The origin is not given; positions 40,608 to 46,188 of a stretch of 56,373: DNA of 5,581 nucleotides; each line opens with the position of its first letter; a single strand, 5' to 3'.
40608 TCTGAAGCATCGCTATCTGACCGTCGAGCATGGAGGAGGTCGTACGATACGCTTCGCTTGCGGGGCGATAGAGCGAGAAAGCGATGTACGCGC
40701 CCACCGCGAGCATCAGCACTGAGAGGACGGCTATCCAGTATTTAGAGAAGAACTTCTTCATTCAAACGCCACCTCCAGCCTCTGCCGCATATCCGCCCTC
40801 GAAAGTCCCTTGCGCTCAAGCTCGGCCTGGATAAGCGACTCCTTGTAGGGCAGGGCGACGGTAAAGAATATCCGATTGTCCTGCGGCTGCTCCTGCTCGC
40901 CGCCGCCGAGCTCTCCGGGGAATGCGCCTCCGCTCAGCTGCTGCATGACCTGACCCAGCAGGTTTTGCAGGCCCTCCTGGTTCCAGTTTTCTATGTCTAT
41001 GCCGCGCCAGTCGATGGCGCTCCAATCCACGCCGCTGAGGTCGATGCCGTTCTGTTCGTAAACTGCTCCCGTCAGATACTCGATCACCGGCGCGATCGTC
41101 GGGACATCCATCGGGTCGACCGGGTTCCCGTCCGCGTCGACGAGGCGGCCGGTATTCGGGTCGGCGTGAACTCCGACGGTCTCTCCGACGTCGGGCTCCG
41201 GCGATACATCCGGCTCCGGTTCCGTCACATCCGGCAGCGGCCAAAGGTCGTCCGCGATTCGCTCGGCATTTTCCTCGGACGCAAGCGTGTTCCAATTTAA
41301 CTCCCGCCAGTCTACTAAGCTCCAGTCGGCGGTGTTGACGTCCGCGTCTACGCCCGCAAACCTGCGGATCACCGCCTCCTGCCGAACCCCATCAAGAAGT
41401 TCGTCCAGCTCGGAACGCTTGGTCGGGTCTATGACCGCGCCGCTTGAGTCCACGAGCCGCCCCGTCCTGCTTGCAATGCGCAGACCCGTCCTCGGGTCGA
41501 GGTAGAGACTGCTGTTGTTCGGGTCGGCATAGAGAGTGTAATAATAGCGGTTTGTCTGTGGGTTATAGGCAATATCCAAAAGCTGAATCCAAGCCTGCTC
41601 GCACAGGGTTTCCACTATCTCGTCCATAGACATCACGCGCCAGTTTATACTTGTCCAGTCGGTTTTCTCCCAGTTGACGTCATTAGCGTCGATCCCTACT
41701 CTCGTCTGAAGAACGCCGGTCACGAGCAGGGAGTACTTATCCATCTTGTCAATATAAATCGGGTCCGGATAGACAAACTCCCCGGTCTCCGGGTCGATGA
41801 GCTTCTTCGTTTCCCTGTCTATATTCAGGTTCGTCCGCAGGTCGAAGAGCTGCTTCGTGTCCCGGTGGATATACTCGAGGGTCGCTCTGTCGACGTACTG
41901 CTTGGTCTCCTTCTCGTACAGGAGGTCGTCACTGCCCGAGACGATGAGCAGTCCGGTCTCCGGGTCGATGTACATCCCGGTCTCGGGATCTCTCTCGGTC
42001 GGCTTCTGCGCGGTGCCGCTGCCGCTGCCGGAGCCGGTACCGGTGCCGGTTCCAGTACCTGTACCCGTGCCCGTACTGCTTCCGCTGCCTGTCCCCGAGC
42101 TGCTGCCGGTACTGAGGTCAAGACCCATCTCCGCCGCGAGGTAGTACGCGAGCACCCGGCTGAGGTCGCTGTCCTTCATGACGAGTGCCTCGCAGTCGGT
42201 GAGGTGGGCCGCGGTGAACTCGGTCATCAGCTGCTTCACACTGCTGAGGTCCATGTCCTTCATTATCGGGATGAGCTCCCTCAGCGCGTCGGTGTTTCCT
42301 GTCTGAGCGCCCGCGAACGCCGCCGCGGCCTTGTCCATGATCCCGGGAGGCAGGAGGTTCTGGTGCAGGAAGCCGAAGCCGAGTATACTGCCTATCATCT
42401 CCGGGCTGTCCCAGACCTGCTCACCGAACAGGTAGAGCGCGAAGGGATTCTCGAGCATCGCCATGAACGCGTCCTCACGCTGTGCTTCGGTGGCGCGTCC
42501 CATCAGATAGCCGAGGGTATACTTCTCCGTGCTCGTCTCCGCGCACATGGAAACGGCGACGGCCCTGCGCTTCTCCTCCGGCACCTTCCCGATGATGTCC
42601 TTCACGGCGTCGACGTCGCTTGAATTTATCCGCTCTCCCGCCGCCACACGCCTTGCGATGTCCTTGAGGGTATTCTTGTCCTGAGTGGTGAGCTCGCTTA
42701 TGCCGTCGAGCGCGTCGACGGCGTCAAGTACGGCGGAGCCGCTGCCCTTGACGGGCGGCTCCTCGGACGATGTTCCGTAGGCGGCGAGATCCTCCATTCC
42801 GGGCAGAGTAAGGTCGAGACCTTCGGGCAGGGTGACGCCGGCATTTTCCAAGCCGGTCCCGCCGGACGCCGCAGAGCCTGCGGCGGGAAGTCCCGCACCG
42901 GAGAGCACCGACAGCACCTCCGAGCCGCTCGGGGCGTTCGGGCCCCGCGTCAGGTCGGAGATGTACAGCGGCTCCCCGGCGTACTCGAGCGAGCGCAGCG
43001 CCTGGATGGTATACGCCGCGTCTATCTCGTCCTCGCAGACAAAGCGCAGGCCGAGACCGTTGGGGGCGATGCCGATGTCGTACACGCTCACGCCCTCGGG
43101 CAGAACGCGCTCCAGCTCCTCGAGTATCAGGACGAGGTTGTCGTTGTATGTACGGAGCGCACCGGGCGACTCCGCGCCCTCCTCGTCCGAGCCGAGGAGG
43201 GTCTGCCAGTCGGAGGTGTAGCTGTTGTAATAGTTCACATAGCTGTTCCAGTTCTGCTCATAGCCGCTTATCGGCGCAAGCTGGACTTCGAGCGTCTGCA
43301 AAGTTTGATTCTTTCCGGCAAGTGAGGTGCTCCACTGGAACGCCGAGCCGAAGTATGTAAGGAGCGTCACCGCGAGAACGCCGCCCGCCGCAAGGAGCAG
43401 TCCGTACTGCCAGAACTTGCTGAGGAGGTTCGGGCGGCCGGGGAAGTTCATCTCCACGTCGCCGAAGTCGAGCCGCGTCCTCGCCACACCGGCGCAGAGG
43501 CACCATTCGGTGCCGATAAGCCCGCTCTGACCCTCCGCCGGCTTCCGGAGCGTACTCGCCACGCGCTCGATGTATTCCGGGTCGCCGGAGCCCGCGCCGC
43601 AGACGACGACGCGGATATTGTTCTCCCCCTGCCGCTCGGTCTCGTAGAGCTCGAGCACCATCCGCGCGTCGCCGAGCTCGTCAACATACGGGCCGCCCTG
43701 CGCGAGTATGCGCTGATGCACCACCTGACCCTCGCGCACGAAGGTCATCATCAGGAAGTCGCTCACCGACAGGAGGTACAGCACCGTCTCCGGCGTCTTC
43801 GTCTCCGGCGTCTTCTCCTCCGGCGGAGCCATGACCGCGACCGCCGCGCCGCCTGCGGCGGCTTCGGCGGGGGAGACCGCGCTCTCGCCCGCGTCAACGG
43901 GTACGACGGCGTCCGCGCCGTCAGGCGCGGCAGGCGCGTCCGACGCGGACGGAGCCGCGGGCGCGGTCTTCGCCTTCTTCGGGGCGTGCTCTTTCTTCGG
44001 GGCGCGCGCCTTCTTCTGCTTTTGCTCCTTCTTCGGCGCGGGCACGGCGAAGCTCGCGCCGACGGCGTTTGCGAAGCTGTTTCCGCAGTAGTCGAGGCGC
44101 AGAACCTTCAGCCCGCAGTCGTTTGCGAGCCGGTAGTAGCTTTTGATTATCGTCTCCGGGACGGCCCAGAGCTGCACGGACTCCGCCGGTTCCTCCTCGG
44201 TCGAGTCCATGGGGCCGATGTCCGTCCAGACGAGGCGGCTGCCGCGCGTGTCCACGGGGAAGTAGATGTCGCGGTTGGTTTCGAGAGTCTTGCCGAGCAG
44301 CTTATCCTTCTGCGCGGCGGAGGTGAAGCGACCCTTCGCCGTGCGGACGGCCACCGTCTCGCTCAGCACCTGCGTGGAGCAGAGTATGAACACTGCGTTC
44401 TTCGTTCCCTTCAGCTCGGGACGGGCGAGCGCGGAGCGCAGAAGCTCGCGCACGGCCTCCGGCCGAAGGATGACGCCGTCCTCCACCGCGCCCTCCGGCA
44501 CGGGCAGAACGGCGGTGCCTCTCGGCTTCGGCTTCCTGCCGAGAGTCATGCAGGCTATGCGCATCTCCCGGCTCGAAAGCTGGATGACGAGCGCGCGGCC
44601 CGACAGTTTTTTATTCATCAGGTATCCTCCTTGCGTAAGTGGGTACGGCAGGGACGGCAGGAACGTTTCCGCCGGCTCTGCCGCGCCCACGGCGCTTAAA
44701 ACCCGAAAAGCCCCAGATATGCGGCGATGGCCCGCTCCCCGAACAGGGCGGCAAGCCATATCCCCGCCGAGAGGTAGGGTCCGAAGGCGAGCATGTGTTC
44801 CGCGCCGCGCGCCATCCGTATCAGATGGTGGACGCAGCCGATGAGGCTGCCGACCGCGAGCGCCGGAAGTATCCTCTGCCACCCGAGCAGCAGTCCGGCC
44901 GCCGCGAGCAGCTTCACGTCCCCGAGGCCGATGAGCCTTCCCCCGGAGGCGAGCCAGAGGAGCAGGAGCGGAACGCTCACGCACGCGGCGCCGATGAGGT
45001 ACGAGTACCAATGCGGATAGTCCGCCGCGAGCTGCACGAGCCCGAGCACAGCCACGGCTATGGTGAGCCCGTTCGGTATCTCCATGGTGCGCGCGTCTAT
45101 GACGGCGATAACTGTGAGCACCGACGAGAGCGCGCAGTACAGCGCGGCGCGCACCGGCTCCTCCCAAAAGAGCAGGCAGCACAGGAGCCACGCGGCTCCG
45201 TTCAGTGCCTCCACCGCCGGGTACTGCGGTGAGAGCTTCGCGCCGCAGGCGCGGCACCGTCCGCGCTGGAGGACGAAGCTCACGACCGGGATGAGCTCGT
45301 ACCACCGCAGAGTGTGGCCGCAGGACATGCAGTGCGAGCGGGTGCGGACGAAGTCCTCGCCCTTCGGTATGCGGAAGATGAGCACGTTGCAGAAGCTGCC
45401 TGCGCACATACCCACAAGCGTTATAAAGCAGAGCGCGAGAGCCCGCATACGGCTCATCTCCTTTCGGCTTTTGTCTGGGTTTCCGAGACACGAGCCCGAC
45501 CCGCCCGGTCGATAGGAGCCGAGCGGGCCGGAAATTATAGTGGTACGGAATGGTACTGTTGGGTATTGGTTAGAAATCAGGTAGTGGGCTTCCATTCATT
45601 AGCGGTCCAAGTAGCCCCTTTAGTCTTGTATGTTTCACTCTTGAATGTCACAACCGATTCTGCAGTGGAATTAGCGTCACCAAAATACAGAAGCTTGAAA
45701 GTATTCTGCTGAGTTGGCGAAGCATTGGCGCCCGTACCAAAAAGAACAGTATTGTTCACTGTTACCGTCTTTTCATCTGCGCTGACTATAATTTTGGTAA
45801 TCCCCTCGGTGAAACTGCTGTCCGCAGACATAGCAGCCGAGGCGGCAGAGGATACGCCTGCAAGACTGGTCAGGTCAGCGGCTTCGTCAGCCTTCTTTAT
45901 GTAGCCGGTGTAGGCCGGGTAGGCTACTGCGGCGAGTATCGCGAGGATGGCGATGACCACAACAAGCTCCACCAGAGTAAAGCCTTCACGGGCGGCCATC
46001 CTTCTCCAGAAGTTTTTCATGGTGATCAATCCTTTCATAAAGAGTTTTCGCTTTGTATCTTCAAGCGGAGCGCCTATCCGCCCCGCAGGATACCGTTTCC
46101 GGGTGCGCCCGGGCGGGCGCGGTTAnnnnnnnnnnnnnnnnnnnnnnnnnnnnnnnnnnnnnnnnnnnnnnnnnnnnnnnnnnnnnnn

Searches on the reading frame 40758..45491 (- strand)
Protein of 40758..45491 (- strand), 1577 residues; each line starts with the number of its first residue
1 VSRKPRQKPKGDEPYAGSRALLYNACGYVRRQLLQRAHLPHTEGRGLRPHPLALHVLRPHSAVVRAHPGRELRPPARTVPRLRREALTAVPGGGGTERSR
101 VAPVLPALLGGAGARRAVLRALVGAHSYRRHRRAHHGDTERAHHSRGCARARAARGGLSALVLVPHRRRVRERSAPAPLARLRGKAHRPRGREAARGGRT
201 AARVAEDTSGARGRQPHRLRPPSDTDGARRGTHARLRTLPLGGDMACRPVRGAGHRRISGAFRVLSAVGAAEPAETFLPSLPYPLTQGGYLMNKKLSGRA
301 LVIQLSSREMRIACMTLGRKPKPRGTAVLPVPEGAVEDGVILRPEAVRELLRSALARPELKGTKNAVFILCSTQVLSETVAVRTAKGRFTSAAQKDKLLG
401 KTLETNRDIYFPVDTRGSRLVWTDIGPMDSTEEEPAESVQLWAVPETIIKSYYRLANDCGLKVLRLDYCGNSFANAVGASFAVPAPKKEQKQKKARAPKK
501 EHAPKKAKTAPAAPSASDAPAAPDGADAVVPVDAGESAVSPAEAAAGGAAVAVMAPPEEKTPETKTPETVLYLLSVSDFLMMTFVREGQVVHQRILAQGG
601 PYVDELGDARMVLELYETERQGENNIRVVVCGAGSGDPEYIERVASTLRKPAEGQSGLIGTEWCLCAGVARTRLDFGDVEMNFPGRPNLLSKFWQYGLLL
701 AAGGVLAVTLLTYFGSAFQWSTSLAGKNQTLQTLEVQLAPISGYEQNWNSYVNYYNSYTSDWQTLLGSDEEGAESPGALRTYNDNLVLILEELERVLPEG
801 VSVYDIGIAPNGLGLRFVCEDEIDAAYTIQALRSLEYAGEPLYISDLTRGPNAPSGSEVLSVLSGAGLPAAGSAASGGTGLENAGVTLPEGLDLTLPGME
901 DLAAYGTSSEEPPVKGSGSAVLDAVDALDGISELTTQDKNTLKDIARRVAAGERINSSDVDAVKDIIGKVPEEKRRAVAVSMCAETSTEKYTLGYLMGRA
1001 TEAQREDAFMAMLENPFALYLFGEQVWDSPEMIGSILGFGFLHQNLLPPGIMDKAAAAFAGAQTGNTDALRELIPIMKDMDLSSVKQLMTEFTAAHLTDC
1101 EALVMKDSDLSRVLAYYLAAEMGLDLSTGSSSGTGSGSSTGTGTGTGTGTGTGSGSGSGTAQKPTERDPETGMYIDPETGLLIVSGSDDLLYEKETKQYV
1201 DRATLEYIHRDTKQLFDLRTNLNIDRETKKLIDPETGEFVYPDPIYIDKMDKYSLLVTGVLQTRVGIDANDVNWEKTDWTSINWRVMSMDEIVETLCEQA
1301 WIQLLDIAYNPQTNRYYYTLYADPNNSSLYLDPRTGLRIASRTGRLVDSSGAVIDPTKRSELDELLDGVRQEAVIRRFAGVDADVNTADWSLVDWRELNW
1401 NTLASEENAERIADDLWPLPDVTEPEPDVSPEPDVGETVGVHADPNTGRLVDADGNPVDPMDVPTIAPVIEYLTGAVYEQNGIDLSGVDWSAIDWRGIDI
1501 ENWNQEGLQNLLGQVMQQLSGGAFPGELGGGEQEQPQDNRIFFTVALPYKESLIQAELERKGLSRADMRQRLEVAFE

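Call 51: search_protein_families(library=pfam, proteins=[window:40758-45491:-], max_evalue=0.001)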
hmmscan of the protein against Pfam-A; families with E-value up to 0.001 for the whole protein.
window:40758-45491:- (1577 aa): 1 family
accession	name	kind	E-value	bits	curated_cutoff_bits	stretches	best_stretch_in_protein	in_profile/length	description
PF17780.6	OCRE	-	0.00062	20.2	24.7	0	1168-1212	8-43/52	OCRE domain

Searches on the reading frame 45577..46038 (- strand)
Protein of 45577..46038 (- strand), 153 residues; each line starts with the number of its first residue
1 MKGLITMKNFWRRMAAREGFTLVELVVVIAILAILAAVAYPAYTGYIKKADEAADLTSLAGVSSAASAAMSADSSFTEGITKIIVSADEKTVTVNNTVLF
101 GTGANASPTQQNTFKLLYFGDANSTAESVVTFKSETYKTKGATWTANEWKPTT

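Call 12: search_protein_families(library=pfam, proteins=[window:45577-46038:-], max_evalue=0.001)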
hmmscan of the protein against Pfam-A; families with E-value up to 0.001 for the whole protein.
window:45577-46038:- (153 aa): 1 family
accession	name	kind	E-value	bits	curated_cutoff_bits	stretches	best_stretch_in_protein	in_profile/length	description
PF07963.17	N_methyl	-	1.8e-08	34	21.2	1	14-40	1-27/27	Prokaryotic N-terminal methylation motif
